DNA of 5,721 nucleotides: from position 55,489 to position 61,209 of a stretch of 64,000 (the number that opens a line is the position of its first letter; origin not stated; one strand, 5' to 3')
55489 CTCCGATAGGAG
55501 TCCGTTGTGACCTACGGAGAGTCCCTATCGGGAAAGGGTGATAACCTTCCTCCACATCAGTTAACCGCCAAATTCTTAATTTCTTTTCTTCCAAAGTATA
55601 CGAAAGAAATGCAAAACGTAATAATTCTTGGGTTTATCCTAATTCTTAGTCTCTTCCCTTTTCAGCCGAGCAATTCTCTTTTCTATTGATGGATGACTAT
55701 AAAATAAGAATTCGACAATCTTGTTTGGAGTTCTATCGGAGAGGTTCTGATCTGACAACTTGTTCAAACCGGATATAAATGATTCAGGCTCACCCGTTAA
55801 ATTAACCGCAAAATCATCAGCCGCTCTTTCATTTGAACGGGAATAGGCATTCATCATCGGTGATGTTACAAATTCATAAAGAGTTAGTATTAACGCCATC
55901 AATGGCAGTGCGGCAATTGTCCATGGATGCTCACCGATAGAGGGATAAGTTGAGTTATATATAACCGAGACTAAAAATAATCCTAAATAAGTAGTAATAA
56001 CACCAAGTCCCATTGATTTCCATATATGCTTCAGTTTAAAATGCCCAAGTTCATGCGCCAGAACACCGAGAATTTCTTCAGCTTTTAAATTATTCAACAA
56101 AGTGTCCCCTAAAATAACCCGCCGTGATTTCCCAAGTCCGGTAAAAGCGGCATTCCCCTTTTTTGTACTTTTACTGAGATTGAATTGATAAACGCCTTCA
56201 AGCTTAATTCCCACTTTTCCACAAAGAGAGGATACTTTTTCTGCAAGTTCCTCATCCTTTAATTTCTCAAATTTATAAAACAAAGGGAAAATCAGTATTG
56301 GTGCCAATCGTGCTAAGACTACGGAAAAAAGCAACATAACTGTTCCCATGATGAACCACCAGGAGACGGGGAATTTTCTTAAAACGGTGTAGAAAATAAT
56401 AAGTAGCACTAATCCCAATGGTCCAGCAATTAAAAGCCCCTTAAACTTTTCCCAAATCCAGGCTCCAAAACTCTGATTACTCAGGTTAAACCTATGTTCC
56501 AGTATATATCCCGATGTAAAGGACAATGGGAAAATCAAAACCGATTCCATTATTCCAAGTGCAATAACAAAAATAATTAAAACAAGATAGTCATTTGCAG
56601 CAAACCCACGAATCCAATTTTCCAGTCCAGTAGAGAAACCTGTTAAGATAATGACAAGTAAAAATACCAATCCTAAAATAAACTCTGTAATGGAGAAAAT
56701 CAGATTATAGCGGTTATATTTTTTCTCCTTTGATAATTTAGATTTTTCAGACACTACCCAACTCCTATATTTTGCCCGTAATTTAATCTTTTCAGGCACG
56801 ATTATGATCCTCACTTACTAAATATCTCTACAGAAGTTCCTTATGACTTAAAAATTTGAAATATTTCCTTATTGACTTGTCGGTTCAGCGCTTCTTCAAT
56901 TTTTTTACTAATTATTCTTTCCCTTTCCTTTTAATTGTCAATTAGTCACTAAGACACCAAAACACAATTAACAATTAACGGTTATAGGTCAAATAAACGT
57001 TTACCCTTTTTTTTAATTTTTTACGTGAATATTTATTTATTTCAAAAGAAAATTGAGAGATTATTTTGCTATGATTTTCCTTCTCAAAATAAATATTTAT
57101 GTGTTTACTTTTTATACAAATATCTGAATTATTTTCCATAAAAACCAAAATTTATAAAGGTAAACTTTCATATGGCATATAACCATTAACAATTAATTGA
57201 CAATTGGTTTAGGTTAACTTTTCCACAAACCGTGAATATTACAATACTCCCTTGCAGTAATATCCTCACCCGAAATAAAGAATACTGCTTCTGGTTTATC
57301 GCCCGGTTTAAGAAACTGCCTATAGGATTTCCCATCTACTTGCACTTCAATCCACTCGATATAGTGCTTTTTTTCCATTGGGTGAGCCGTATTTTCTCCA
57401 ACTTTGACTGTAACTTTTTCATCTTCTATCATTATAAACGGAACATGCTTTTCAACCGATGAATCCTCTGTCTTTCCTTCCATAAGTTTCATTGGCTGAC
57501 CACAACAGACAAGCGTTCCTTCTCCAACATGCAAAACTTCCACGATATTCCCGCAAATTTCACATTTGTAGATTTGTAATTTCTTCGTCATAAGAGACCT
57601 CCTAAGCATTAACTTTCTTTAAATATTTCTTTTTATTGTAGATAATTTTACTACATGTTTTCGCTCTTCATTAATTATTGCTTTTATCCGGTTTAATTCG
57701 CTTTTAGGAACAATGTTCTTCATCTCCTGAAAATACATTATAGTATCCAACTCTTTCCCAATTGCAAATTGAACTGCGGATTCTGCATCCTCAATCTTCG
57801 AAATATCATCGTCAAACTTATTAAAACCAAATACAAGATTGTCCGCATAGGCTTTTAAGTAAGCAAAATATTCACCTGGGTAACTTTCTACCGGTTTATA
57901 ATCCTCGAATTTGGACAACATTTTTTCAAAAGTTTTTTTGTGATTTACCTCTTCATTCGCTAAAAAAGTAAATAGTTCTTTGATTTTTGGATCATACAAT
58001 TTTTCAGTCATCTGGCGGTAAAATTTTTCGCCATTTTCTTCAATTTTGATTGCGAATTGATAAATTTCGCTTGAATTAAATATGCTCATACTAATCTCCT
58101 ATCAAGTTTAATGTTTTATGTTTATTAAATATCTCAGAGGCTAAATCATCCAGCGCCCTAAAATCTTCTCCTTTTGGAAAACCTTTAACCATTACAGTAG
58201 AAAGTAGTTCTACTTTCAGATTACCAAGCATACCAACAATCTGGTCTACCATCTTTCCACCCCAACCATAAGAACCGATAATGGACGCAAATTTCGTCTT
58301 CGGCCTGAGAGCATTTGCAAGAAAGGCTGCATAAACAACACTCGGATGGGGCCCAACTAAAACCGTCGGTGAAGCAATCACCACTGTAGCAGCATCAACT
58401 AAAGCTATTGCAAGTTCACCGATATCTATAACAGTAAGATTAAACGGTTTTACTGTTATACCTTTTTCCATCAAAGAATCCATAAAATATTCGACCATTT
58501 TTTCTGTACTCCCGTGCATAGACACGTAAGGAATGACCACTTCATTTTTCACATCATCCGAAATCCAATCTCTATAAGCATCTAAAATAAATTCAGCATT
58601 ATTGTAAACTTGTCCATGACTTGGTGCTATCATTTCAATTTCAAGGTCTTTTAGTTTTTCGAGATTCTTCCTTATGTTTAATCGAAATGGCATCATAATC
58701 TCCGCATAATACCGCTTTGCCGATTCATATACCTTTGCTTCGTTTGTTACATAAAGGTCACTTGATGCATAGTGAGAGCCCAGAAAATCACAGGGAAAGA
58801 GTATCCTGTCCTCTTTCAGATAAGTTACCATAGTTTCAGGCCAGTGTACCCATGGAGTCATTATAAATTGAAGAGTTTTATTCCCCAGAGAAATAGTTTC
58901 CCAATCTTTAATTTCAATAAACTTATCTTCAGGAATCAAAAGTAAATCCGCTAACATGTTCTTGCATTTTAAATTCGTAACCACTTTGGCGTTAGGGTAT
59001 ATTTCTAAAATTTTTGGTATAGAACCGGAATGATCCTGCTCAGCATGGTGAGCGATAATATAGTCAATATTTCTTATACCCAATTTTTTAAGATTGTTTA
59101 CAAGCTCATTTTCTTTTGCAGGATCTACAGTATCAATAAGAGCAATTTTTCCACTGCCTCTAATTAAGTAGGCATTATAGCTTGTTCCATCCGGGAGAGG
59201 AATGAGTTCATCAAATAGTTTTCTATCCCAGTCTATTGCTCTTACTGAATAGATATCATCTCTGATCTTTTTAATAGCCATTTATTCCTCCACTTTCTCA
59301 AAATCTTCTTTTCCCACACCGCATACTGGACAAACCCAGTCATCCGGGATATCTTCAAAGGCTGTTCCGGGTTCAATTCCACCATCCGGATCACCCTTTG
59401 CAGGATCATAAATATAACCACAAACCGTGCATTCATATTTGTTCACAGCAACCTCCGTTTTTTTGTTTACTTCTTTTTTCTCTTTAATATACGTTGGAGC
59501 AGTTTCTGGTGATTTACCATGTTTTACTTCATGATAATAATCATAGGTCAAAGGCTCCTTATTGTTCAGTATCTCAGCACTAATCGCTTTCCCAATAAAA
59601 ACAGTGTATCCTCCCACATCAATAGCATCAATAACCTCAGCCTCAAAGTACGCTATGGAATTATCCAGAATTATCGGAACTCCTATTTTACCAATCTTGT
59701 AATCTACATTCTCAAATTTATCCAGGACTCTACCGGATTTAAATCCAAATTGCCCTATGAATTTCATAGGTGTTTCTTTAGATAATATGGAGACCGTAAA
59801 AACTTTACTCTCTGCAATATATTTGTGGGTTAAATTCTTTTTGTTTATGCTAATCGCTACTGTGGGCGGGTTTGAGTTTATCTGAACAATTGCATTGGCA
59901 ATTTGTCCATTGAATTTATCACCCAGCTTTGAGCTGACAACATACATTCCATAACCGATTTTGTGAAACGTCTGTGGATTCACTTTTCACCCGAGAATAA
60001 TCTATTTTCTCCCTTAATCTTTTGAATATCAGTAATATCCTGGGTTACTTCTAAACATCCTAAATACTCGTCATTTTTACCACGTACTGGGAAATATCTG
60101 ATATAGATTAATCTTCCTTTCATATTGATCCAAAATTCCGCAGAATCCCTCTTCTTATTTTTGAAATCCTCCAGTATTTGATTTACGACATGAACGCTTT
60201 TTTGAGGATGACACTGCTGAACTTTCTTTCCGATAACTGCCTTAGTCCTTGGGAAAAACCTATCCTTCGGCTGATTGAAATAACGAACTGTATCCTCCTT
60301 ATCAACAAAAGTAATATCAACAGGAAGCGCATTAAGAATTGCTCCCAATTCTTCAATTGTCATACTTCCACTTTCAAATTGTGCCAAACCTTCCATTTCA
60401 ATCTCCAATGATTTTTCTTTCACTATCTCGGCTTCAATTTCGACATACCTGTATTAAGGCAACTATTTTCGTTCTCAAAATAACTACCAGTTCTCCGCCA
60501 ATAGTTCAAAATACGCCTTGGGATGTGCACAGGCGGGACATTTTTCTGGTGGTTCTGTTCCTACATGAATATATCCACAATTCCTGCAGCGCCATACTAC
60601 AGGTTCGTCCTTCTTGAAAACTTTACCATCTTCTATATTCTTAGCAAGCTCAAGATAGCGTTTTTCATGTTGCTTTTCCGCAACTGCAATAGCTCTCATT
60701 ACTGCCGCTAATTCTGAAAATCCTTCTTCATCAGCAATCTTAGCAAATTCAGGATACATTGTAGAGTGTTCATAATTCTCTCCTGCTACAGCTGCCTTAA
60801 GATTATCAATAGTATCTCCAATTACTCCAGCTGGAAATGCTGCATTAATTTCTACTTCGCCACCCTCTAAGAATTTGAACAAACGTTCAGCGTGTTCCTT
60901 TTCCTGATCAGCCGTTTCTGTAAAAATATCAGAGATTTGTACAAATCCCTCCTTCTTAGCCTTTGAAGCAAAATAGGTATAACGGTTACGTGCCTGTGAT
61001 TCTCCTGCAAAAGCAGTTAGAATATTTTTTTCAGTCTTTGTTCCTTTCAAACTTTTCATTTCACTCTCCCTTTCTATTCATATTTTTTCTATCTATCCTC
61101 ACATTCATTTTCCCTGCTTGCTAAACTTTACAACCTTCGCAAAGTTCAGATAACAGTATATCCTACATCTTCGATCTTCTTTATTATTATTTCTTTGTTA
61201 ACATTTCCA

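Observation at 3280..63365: Intergenic space is colonised by a combinatorial 'beads-on-a-string' system of short GC-rich hairpin modules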

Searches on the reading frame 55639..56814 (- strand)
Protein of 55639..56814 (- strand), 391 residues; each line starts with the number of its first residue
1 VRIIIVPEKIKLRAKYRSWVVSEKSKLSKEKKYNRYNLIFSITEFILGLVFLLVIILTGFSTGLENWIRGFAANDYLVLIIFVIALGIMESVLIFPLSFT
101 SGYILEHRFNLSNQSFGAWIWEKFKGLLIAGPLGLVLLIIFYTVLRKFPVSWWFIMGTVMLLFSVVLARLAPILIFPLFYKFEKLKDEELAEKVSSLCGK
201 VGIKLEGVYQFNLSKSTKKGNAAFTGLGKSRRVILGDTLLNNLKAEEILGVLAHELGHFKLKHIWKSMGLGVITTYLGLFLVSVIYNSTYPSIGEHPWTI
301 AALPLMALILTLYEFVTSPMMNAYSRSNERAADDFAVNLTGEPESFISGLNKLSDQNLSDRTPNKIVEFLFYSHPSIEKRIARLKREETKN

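Call 10: search_protein_families(library=pfam, proteins=[window:55639-56814:-])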
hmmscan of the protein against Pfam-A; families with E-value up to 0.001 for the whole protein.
window:55639-56814:- (391 aa): 2 families
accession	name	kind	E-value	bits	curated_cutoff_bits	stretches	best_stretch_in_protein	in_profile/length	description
PF01435.24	Peptidase_M48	-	1.1e-32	113.8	20.3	1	185-387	2-185/186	Peptidase family M48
PF16491.10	Peptidase_M48_N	-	6.4e-24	85.2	27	1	23-181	20-179/179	CAAX prenyl protease N-terminal, five membrane helices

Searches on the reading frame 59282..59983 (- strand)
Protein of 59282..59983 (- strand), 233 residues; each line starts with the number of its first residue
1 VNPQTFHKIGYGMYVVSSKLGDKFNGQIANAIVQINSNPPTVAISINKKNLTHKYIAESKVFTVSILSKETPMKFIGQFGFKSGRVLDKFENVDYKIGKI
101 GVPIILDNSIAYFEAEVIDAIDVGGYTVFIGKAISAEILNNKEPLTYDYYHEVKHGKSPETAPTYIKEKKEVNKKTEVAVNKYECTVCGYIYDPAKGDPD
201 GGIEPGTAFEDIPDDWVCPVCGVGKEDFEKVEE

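Call 68: search_protein_families(library=pfam, proteins=[window:59282-59983:-], max_evalue=0.001)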
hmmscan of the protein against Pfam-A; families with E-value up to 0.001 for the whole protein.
window:59282-59983:- (233 aa): 3 families
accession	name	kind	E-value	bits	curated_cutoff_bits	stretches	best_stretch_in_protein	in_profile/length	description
PF01613.24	Flavin_Reduct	-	2e-31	109.6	27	1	7-148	2-145/153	Flavin reductase like domain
PF00301.25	Rubredoxin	-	3.7e-25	88.1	23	1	182-228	1-47/47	Rubredoxin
PF21349.2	RUBY_RBDX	-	2e-07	30.7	26.5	0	213-229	16-30/30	Rubrerythrin, rubredoxin-like domain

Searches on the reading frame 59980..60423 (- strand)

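Call 68: search_protein_families(library=pfam, proteins=[window:59980-60423:-], max_evalue=0.001)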
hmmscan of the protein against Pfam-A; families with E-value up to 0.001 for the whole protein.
window:59980-60423:- (147 aa): 3 families
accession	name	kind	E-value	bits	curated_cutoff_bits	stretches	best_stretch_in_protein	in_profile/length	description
PF13596.12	PAS_10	-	5.1e-31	107.9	22.1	1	28-131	3-106/106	PAS domain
PF08448.16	PAS_4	-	1.7e-05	25.5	23.1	1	30-132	1-107/110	PAS fold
PF13426.13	PAS_9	-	2.7e-05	24.8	27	1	37-132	4-103/103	PAS domain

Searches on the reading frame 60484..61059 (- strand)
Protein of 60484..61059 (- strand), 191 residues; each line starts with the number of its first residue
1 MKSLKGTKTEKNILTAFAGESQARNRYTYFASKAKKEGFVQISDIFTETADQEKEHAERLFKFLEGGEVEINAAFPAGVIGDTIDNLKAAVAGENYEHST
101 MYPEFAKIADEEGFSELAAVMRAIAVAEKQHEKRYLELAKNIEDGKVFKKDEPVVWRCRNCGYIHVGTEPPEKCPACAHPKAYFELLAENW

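Call 68: search_protein_families(library=pfam, proteins=[window:60484-61059:-], max_evalue=0.001)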
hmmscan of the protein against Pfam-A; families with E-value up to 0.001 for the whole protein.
window:60484-61059:- (191 aa): 4 families
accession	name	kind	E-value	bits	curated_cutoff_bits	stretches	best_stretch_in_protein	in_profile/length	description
PF02915.23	Rubrerythrin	-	3.7e-34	118.5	22.8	1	12-138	2-136/137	Rubrerythrin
PF21349.2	RUBY_RBDX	-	1.8e-16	59.7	26.5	1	156-185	1-30/30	Rubrerythrin, rubredoxin-like domain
PF00210.30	Ferritin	-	1.1e-08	35.6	24.5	1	16-143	7-140/142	Ferritin-like domain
PF23458.2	DUF7130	-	1.3e-06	28.6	35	1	140-187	39-86/89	Domain of unknown function (DUF7130)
